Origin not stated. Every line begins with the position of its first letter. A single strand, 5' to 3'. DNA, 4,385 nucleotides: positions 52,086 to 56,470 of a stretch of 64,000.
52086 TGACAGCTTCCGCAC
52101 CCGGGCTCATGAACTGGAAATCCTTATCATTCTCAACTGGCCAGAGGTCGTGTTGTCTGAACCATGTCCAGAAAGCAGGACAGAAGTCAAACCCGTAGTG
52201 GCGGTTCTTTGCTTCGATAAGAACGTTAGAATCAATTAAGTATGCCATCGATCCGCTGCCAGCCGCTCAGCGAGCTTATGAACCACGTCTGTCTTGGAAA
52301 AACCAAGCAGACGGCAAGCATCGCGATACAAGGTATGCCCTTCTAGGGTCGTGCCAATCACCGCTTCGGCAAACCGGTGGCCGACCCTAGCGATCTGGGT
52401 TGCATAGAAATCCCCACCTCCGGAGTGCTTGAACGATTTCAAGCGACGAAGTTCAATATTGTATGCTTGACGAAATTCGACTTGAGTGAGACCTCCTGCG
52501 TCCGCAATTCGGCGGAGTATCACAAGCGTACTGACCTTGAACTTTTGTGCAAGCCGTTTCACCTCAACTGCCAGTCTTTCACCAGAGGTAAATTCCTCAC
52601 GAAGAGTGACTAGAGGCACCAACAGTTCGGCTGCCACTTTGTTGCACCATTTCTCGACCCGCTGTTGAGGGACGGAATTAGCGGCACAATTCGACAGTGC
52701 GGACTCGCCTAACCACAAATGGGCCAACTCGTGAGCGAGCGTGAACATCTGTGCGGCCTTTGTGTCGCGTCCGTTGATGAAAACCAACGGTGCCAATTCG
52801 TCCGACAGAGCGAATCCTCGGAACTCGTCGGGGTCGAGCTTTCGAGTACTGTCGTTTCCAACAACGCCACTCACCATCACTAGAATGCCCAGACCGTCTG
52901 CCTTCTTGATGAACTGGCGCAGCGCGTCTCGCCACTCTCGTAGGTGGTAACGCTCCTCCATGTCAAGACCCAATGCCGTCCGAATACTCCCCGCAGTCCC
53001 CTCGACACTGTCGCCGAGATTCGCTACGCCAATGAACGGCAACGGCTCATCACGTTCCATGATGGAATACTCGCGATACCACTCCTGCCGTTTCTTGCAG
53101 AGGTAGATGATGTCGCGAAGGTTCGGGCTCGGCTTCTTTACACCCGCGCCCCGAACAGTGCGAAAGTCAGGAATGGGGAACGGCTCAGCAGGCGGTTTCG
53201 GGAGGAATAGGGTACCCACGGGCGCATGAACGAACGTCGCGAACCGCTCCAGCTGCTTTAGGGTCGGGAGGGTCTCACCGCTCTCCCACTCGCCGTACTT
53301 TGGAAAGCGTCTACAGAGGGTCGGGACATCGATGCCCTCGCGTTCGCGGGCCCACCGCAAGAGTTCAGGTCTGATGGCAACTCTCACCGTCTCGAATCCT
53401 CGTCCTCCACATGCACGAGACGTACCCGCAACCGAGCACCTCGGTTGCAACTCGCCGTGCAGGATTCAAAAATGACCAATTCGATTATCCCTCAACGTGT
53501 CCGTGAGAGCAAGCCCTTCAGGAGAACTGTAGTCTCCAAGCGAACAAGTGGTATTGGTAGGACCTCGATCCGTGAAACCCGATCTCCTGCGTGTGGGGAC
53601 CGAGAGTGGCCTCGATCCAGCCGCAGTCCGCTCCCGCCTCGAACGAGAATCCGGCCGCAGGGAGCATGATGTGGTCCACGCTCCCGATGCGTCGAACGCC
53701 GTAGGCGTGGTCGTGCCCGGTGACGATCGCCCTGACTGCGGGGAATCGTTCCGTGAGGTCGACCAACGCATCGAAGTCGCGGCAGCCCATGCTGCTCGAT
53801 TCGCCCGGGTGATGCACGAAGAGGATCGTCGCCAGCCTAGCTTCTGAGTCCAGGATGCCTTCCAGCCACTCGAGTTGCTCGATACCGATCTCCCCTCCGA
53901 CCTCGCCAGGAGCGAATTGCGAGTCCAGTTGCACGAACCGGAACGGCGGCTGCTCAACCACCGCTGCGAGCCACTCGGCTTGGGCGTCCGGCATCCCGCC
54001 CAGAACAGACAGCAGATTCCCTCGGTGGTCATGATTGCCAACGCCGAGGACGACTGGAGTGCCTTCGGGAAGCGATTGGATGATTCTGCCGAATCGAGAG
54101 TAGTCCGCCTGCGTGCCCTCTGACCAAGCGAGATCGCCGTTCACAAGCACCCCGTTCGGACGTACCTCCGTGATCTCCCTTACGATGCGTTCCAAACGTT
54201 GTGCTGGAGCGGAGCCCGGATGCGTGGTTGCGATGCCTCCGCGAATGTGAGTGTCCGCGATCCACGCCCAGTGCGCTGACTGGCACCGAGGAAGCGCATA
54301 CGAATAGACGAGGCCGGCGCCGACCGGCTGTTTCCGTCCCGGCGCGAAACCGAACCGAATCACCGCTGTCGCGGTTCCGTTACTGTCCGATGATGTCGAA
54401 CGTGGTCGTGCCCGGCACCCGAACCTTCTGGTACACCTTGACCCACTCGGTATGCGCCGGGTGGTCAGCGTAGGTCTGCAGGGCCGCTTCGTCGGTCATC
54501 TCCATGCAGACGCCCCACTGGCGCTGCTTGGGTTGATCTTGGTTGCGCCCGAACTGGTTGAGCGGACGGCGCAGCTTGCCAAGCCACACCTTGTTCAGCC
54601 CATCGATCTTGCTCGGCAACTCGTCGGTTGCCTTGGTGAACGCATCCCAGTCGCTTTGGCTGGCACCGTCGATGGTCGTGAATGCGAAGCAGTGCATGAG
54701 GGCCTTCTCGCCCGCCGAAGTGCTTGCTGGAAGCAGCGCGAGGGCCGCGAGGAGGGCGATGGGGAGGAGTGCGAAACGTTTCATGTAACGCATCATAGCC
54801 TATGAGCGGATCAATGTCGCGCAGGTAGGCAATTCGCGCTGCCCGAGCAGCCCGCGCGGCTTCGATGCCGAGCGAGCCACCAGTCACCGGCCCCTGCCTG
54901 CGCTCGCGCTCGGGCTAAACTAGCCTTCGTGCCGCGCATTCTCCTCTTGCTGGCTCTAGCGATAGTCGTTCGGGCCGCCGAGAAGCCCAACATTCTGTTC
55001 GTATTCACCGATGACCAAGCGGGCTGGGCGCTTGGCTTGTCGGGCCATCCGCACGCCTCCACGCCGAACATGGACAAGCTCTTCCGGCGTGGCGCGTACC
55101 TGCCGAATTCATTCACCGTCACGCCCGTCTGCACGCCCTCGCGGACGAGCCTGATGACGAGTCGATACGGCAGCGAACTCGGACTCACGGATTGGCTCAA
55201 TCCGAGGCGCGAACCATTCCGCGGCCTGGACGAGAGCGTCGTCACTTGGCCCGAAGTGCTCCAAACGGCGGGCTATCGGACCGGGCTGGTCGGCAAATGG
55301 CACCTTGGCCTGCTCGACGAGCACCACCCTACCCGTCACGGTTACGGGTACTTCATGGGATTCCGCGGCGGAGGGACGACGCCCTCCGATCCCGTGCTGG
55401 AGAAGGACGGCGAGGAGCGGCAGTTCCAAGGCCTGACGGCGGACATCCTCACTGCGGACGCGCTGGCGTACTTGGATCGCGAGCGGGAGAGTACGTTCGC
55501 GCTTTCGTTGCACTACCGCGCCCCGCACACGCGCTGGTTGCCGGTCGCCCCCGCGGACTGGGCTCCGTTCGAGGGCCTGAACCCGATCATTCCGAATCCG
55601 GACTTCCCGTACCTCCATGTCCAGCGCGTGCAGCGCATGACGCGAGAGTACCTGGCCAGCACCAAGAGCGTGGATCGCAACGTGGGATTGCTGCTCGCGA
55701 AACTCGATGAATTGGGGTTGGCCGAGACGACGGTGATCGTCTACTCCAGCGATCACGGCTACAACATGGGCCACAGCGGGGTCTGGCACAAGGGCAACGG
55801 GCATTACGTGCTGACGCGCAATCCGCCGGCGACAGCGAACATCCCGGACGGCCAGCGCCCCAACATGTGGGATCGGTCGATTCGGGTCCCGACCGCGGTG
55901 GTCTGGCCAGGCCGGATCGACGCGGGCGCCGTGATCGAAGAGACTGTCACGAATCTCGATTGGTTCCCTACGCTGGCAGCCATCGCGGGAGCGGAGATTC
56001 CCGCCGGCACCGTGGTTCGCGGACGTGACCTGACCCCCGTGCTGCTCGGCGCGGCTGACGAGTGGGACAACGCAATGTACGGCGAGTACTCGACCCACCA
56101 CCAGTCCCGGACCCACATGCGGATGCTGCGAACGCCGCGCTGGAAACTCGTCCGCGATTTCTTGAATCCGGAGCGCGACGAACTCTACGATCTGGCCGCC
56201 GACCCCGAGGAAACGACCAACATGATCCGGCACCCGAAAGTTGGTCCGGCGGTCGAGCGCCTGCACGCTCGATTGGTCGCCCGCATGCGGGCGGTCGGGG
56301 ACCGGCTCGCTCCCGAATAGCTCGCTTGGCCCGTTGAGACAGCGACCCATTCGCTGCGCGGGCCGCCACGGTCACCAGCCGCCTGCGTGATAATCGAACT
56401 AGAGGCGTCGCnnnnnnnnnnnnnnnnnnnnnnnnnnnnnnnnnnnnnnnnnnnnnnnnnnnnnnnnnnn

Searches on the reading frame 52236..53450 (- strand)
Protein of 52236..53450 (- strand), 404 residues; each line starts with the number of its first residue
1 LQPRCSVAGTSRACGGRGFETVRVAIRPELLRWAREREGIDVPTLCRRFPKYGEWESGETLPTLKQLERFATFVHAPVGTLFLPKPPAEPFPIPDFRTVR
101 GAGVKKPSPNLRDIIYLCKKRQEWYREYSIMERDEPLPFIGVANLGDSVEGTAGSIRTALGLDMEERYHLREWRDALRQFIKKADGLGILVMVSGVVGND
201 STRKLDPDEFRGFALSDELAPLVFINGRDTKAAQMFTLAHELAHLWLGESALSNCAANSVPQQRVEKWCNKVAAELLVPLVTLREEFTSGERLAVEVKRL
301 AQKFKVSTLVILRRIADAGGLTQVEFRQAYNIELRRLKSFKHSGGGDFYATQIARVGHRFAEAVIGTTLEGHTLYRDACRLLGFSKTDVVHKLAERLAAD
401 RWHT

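Call 39: search_protein_families(library=pfam, proteins=[window:52236-53450:-], max_evalue=0.01)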
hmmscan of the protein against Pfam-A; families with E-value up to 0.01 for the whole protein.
window:52236-53450:- (404 aa): 2 families
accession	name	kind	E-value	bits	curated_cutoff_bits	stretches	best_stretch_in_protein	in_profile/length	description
PF06114.19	Peptidase_M78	-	1.4e-16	60.8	22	1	201-315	18-122/123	IrrE N-terminal-like domain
PF13560.12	HTH_31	-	0.0043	17.8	27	0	30-77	5-57/64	Helix-turn-helix domain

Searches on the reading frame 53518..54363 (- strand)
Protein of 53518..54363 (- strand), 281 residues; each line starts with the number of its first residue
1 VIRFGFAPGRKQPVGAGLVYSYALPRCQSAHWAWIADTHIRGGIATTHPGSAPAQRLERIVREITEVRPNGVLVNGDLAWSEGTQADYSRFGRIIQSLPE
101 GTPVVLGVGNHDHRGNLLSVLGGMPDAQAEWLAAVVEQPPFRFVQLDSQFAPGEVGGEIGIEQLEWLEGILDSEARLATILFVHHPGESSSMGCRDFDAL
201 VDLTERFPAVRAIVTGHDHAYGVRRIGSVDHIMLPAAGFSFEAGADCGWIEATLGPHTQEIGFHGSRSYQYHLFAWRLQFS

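Call 39: search_protein_families(library=pfam, proteins=[window:53518-54363:-], max_evalue=0.01)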
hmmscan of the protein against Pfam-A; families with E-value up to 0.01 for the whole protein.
window:53518-54363:- (281 aa): 2 families
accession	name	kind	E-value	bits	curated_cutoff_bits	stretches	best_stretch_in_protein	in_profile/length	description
PF00149.33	Metallophos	-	1.4e-12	48.9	21.5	1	34-221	5-191/191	Calcineurin-like phosphoesterase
PF12850.12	Metallophos_2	-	0.001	19.5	27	1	34-229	5-127/154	Calcineurin-like phosphoesterase superfamily domain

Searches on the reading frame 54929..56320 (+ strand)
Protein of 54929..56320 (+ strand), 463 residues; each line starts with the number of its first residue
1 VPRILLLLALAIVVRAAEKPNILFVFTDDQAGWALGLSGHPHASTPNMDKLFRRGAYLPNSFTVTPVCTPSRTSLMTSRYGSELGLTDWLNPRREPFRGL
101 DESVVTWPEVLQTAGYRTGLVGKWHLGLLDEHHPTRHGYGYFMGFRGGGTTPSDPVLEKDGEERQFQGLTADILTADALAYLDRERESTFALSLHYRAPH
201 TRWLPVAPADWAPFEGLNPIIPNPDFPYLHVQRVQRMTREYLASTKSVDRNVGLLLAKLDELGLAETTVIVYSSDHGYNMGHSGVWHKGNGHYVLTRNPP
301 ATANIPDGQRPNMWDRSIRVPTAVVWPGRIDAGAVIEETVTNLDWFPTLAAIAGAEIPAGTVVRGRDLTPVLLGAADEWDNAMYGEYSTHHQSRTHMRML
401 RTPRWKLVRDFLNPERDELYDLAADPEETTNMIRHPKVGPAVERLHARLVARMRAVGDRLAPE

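Call 39: search_protein_families(library=pfam, proteins=[window:54929-56320:+], max_evalue=0.01)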
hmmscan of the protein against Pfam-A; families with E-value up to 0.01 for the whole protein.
window:54929-56320:+ (463 aa): 4 families
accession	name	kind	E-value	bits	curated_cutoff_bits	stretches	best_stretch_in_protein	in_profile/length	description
PF00884.28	Sulfatase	-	2.1e-48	165.6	25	1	20-354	1-300/301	Sulfatase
PF16347.10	SGSH_C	-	7.1e-25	88.4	29.3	1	313-451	11-150/154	N-sulphoglucosamine sulphohydrolase, C-terminal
PF01663.27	Phosphodiest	-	2.5e-10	40.9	23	1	43-279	18-222/342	Type I phosphodiesterase / nucleotide pyrophosphatase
PF02995.22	DUF229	-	0.0067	15.6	25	1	235-308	300-370/496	Protein of unknown function (DUF229)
